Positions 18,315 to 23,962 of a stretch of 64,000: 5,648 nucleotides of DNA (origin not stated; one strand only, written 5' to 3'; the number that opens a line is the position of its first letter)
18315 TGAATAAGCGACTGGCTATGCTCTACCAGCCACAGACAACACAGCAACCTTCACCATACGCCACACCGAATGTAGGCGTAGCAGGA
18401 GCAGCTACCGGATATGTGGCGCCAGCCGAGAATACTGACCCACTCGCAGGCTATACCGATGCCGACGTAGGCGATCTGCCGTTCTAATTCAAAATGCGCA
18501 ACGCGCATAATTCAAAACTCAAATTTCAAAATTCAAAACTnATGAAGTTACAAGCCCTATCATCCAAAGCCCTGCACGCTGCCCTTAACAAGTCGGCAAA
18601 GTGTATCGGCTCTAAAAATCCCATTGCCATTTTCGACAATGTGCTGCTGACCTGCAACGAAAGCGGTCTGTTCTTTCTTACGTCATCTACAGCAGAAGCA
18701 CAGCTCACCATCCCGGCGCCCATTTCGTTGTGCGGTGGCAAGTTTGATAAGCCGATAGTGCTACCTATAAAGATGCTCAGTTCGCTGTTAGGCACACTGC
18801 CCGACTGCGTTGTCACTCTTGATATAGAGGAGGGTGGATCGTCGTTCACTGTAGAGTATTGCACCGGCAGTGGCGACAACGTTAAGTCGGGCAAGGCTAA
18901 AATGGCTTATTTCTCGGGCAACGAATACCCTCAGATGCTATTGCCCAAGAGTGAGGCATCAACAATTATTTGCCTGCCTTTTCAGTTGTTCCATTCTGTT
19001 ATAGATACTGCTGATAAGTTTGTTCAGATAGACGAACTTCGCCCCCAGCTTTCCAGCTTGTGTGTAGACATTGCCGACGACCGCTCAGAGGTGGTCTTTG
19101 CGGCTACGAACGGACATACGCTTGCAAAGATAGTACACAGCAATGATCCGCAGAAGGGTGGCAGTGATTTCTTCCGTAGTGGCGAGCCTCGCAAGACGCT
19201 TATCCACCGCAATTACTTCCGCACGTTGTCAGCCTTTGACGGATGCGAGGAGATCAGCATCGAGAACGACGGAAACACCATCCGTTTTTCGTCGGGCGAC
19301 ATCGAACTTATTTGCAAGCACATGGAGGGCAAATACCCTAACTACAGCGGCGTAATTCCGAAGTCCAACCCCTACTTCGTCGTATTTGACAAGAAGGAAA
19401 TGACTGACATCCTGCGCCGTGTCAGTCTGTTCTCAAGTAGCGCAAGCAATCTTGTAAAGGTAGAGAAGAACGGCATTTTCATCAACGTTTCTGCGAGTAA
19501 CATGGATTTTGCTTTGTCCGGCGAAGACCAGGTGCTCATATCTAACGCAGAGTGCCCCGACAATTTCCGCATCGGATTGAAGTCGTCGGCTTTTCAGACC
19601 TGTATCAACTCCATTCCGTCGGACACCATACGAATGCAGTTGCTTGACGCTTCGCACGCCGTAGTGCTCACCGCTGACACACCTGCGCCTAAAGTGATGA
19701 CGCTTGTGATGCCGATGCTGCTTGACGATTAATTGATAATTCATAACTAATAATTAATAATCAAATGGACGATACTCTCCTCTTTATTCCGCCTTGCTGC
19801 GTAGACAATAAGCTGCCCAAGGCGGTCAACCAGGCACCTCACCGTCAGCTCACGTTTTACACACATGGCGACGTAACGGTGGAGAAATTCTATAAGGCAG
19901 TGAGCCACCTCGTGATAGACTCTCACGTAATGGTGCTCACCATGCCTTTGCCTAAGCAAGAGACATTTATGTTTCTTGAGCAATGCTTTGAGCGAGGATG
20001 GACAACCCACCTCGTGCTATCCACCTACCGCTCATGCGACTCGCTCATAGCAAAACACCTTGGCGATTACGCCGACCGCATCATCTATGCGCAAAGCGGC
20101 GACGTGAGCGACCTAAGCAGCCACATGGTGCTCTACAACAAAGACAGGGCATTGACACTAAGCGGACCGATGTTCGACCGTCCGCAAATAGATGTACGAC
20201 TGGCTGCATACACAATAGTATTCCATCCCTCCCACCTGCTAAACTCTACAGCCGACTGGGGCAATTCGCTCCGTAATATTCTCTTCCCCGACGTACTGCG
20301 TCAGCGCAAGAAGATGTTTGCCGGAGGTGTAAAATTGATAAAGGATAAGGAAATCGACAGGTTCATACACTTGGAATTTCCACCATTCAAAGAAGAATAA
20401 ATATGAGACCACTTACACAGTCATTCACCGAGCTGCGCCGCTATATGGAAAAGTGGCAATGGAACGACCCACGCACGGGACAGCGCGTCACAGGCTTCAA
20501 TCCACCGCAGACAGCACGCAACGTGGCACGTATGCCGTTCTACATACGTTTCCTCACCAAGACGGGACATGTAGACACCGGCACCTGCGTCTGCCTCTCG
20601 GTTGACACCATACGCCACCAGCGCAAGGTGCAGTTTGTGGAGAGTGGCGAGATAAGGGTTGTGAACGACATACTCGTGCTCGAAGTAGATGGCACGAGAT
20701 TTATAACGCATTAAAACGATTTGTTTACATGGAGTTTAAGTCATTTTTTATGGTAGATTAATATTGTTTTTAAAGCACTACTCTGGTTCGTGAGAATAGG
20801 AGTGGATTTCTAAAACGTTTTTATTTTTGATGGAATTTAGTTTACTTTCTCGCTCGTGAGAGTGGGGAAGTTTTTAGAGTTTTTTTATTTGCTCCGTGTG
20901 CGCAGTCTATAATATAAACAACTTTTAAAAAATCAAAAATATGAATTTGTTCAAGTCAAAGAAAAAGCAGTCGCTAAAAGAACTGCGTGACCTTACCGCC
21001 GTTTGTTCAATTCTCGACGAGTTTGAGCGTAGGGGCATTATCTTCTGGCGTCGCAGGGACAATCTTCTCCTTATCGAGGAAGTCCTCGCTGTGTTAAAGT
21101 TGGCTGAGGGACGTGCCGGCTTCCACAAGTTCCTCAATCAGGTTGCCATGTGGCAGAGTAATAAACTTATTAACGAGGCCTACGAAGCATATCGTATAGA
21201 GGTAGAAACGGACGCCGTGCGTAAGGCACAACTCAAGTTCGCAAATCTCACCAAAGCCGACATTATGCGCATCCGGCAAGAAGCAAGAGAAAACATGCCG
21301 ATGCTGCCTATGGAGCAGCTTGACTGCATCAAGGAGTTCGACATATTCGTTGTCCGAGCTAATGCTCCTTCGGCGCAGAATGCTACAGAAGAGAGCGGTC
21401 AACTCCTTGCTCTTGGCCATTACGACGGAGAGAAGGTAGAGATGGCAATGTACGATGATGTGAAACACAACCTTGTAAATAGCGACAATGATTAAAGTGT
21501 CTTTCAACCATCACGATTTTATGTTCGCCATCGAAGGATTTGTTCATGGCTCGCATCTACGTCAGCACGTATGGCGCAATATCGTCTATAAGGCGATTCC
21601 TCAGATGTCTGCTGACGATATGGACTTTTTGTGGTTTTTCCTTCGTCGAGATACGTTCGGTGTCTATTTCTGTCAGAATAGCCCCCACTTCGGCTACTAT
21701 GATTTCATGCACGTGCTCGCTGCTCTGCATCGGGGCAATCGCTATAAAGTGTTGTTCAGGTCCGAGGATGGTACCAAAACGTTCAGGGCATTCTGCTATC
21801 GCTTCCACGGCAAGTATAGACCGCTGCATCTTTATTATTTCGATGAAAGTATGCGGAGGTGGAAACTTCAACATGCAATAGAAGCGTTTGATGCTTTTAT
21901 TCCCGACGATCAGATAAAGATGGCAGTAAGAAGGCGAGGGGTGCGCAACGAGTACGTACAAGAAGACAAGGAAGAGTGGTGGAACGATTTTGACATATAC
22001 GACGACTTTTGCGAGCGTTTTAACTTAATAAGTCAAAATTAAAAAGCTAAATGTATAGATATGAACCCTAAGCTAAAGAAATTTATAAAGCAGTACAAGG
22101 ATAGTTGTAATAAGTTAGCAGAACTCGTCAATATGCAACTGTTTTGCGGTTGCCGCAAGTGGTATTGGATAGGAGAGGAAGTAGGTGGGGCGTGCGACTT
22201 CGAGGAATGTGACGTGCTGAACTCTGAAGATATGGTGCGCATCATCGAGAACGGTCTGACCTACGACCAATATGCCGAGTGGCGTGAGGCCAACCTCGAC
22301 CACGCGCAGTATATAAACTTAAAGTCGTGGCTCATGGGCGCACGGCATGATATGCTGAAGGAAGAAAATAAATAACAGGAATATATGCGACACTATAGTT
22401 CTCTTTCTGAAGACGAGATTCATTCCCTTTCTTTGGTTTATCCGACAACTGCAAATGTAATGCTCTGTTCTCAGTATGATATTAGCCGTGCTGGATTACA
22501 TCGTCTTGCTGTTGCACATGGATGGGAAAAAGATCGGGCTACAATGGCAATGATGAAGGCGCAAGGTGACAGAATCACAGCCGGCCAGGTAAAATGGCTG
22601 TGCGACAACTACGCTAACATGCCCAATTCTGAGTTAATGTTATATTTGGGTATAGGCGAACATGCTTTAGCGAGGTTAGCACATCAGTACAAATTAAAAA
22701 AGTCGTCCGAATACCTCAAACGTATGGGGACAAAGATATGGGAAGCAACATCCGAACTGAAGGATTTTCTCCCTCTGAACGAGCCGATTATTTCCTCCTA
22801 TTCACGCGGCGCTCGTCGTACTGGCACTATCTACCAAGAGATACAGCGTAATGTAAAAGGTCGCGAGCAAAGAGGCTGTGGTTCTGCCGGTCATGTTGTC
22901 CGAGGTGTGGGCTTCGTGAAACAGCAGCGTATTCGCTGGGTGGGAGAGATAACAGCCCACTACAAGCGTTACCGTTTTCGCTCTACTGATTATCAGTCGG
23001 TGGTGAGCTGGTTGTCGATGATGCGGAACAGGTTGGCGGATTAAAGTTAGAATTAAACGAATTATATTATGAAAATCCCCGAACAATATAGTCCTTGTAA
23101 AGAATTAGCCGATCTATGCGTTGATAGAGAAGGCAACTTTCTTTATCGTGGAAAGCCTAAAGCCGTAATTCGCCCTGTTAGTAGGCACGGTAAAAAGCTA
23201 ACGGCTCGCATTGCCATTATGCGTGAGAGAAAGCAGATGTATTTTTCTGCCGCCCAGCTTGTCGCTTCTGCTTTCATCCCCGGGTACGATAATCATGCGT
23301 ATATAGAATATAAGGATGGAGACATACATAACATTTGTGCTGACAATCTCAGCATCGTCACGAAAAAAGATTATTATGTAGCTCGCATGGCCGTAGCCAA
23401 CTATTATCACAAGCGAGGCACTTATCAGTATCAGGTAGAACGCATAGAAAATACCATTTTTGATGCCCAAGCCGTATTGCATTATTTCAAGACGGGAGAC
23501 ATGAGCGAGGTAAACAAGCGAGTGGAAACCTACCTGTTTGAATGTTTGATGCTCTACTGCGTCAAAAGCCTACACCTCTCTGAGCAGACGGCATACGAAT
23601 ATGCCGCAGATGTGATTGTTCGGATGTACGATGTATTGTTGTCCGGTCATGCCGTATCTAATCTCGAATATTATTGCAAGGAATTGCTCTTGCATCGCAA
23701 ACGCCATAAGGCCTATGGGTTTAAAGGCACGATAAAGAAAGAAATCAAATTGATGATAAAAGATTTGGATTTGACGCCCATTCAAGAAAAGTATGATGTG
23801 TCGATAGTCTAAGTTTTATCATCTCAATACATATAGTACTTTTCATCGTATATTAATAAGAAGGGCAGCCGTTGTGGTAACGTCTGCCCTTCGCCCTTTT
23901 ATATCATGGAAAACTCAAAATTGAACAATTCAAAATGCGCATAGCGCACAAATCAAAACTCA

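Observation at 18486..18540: Three copies of a ~60-bp TTCAAAA-repeat element whose central palindrome covaries (10146-10203 rev, 18486-18540, 23911-23980)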

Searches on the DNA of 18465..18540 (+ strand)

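Call 41: build_rna_model(alignment_id=A1, structure=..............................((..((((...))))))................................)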
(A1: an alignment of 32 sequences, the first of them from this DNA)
Model R1 built from alignment A1 (32 sequences, 79 columns); structure: as given.
model positions 76; base pairs 6; branch points 0; effective number of sequences 3.53; information 0.744 bits per position. Calibrated on 0.2 Mb of random sequence (short: E-values are rough).
structure used (alignment columns):
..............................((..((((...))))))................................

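Call 42: search_with_rna_model(model_id=R1, source=window, max_evalue=10, filters=off, show_alignments=0)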
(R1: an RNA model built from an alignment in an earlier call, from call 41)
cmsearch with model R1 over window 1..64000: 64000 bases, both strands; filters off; matches with E-value up to 10: 8.
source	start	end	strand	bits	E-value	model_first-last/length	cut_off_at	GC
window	23906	23981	+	88.4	4.2e-13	1-76/76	no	0.29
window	10133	10206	-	70.8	4.9e-10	1-76/76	no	0.26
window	18485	18540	+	65.4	4.4e-09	21-76/76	no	0.29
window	39867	39923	+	19.7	0.41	1-76/76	no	0.21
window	11501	11552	+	16.9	1.3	1-76/76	no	0.21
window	22009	22060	+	15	2.7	1-76/76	no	0.25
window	51897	51930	-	14.7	3.1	1-76/76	no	0.15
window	40394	40455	+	12.7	6.8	1-76/76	no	0.26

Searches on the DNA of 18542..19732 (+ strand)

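Call 49: search_rna_families(source=L024, start=5700, end=8300, threshold=evalue, max_evalue=1)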
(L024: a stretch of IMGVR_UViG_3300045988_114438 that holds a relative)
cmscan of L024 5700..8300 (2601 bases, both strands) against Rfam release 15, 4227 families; matches with E-value up to 1: 20.
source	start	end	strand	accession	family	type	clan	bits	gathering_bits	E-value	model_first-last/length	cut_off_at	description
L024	5802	5996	-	RF04209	MIR7533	Gene; miRNA;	-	75.4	230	1.6e-14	1-249/249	no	MIR7533 microRNA precursor family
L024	5802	5996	+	RF04209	MIR7533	Gene; miRNA;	-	72.8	230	7.2e-14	1-249/249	no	MIR7533 microRNA precursor family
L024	5811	5987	+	RF04120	MIR5998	Gene; miRNA;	-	55.9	180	1.3e-10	1-173/173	no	MIR5998 microRNA precursor family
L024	5811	5987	-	RF04120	MIR5998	Gene; miRNA;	-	51.7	180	1.7e-09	1-173/173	no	MIR5998 microRNA precursor family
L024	5807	5991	-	RF04223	MIR2619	Gene; miRNA;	-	49.6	113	6.4e-10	1-202/202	no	MIR2619 microRNA precursor family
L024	5829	5969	+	RF04134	MIR7504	Gene; miRNA;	-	42.5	83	9.5e-06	1-124/124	no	MIR7504 microRNA precursor family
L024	5829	5969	-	RF04134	MIR7504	Gene; miRNA;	-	41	83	2.2e-05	1-124/124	no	MIR7504 microRNA precursor family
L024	7190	7301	+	RF04134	MIR7504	Gene; miRNA;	-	36.9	83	0.00023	1-124/124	no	MIR7504 microRNA precursor family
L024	5831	5969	+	RF04127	MIR8007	Gene; miRNA;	-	30.5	195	0.0034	1-226/226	no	MIR8007 microRNA precursor family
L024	7190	7301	+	RF04209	MIR7533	Gene; miRNA;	-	29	230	0.0033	46-204/249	no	MIR7533 microRNA precursor family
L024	7189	7304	+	RF04127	MIR8007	Gene; miRNA;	-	25.6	195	0.044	1-226/226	no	MIR8007 microRNA precursor family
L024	7181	7311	+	RF04120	MIR5998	Gene; miRNA;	-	25.3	180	0.013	1-173/173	no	MIR5998 microRNA precursor family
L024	7985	8150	-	RF04120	MIR5998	Gene; miRNA;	-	24.4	180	0.022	1-173/173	no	MIR5998 microRNA precursor family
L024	7200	7291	+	RF03956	mir-737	Gene; miRNA;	-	24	60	0.94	1-63/63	no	mir-737 microRNA precursor family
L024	7990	8145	+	RF04209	MIR7533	Gene; miRNA;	-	23.9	230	0.057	1-249/249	no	MIR7533 microRNA precursor family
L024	5838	5960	+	RF04210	MIR8643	Gene; miRNA;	-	22.2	135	0.24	1-150/150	no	MIR8643 microRNA precursor family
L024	7229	7321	+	RF04172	MIR8675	Gene; miRNA;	-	21.6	90.8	0.73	1-95/95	no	MIR8675 microRNA precursor family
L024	7187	7304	-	RF04210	MIR8643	Gene; miRNA;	-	21.4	135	0.4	1-150/150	no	MIR8643 microRNA precursor family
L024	7200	7350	-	RF04209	MIR7533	Gene; miRNA;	-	20.8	230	0.33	1-249/249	no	MIR7533 microRNA precursor family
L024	7968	8170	-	RF04127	MIR8007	Gene; miRNA;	-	20.4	195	0.71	1-226/226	no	MIR8007 microRNA precursor family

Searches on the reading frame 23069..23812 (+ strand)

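Call 12: search_protein_families(library=phrogs, proteins=[window:23069-23812:+])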
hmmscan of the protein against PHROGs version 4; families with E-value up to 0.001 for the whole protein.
window:23069-23812:+ (247 aa): 2 families
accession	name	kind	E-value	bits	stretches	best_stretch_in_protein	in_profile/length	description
phrog_959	-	DNA, RNA and nucleotide metabolism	7.7e-11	42.9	1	35-129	36-129/138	HNH endonuclease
phrog_59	-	DNA, RNA and nucleotide metabolism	5.4e-09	36.9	1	46-101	177-230/423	HNH endonuclease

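Call 59: search_protein_families(library=pfam, proteins=[window:23069-23812:+], max_evalue=0.01)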
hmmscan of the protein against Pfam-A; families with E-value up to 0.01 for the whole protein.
window:23069-23812:+ (247 aa): 0 families
